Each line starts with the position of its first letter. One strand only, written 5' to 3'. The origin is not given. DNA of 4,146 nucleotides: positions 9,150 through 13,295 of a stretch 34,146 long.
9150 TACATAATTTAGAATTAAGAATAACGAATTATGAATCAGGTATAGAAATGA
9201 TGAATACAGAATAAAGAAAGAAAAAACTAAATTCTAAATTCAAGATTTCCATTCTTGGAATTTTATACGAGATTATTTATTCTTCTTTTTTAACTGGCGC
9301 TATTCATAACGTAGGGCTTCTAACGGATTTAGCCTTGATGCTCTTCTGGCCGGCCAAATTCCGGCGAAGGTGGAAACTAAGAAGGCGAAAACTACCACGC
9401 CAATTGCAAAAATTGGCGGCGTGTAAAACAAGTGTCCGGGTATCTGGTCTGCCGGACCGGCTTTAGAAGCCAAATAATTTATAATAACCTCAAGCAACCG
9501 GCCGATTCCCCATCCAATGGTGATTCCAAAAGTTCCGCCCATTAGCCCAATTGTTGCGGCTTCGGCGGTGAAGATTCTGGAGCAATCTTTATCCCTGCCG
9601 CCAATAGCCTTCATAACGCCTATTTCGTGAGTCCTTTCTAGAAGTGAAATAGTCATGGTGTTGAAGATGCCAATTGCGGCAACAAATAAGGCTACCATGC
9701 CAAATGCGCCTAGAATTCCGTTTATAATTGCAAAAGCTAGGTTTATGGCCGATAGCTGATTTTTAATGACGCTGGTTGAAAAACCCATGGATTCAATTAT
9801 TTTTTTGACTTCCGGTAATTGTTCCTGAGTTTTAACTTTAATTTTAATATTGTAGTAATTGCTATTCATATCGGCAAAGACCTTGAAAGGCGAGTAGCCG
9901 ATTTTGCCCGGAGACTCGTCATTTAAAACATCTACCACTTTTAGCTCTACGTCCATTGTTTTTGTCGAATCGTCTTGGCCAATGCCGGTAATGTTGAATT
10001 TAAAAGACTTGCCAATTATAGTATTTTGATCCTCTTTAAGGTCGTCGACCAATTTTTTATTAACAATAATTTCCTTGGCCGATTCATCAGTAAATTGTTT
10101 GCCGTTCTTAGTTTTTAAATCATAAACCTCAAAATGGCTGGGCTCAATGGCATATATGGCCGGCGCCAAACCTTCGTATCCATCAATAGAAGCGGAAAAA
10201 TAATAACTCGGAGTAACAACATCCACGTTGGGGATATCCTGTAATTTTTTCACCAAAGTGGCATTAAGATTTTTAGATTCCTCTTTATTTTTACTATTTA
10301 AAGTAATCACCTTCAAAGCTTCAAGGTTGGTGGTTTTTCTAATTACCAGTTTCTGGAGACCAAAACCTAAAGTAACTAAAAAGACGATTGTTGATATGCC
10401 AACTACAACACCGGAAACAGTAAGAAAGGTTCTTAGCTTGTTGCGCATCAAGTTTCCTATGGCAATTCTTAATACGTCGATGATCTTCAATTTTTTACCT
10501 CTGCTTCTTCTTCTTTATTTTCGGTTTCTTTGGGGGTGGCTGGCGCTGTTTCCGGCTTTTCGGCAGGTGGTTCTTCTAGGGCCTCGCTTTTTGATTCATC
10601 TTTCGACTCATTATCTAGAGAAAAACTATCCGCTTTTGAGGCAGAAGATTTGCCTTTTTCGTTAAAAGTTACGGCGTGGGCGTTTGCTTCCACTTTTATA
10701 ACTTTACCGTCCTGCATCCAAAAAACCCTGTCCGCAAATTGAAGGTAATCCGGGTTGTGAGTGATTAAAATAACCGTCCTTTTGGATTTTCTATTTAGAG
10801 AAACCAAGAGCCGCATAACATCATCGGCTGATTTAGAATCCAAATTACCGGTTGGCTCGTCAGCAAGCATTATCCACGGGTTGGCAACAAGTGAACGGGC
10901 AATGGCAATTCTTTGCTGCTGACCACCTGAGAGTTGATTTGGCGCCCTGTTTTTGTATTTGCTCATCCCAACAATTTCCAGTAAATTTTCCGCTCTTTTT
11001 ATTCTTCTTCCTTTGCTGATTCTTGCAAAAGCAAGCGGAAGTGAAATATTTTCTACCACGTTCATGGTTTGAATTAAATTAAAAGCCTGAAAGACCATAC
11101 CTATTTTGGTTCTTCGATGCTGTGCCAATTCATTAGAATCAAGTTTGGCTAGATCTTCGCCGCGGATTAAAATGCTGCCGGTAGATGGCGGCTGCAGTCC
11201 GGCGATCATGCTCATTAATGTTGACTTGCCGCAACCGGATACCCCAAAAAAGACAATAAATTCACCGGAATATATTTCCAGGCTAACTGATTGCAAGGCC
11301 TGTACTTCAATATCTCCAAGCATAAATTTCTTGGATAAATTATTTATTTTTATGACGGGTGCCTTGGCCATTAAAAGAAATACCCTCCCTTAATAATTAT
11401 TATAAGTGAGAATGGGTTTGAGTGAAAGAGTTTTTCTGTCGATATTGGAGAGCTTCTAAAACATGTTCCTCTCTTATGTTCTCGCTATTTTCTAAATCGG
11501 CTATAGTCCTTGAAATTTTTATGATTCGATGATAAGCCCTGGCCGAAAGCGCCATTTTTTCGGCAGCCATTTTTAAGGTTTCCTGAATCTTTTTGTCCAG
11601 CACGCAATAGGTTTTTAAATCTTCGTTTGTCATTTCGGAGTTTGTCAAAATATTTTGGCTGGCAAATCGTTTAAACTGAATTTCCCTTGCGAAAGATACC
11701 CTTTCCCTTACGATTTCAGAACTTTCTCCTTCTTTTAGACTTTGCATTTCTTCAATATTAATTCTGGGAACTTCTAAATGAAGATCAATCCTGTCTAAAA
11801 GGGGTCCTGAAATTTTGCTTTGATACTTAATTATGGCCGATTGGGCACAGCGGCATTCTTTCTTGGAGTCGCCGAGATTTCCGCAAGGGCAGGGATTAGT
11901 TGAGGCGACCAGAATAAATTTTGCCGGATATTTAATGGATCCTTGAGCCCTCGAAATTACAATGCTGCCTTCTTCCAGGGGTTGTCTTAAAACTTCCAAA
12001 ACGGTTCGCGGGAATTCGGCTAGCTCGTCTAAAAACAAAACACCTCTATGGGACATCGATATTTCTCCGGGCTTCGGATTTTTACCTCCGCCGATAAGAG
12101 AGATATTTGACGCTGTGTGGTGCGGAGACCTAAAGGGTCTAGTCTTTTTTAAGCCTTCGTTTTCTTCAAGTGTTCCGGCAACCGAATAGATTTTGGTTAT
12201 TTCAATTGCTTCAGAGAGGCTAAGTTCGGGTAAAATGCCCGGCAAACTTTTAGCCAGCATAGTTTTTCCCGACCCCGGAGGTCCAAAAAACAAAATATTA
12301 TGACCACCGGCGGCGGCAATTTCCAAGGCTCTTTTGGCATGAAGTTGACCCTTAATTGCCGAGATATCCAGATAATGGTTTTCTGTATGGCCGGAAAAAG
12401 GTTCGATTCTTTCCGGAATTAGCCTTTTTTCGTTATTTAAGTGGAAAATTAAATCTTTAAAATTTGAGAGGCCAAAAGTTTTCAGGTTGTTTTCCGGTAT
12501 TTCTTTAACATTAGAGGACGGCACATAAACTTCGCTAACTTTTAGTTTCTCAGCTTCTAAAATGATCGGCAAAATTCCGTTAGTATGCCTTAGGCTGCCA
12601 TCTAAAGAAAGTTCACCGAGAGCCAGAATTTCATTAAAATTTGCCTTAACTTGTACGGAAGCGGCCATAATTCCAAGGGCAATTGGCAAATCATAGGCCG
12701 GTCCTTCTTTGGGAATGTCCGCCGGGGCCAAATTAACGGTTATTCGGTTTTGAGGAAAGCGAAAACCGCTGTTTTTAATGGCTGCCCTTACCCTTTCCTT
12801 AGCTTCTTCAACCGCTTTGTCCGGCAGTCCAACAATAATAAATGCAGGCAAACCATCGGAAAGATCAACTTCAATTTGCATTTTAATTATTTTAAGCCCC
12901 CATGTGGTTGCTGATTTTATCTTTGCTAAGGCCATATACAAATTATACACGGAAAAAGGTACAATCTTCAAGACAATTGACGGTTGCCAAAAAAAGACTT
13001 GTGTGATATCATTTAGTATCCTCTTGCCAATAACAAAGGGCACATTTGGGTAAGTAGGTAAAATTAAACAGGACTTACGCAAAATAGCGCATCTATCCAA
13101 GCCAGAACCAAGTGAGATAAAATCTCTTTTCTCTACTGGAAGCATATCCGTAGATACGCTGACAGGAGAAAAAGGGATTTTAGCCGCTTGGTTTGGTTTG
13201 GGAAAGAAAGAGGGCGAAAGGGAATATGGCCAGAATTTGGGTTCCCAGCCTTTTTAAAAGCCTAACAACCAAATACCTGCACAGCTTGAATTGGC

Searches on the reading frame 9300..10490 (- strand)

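Call 6: search_protein_families(library=pfam, proteins=[window:9300-10490:-], max_evalue=0.001)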
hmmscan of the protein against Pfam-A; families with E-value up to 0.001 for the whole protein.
window:9300-10490:- (396 aa): 2 families
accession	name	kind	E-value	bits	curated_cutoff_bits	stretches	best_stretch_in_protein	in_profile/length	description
PF02687.27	FtsX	-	1.7e-21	76.9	25.5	1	262-389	2-120/120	FtsX-like permease C-terminal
PF12704.14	MacB_PCD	-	1.8e-19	71.3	27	1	21-233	1-205/207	MacB-like periplasmic core domain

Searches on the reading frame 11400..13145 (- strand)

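Call 6: search_protein_families(library=pfam, proteins=[window:11400-13145:-], max_evalue=0.001)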
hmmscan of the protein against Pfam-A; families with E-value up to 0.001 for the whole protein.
window:11400-13145:- (581 aa): 9 families
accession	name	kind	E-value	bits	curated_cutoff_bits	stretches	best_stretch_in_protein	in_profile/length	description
PF01078.27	Mg_chelatase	-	9.7e-95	316.3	20.3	1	260-466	1-206/207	Magnesium chelatase, subunit ChlI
PF13541.12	ChlI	-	4.9e-48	162.5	27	1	91-212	1-121/121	Subunit ChlI of Mg-chelatase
PF13335.12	Mg_chelatase_C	-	1.7e-31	109.1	26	1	473-569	1-94/94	Magnesium chelatase, subunit ChlI C-terminal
PF07728.20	AAA_5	-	5.3e-08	33.4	22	1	283-422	1-126/139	AAA domain (dynein-related subfamily)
PF05362.19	Lon_C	-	1.3e-07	31.8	21.1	1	118-219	76-182/205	Lon protease (S16) C-terminal proteolytic domain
PF00158.32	Sigma54_activat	-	2.2e-05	24.7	20.2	0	353-417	80-142/168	Sigma-54 interaction domain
PF00493.29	MCM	-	7.5e-05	22.4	23.3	0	359-457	114-202/224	MCM P-loop domain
PF05496.18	RuvB_N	-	0.00022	21.5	27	0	282-300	34-52/159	Holliday junction DNA helicase RuvB P-loop domain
PF00004.35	AAA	-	0.00027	21.8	21.2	0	284-305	1-22/131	ATPase family associated with various cellular activities (AAA)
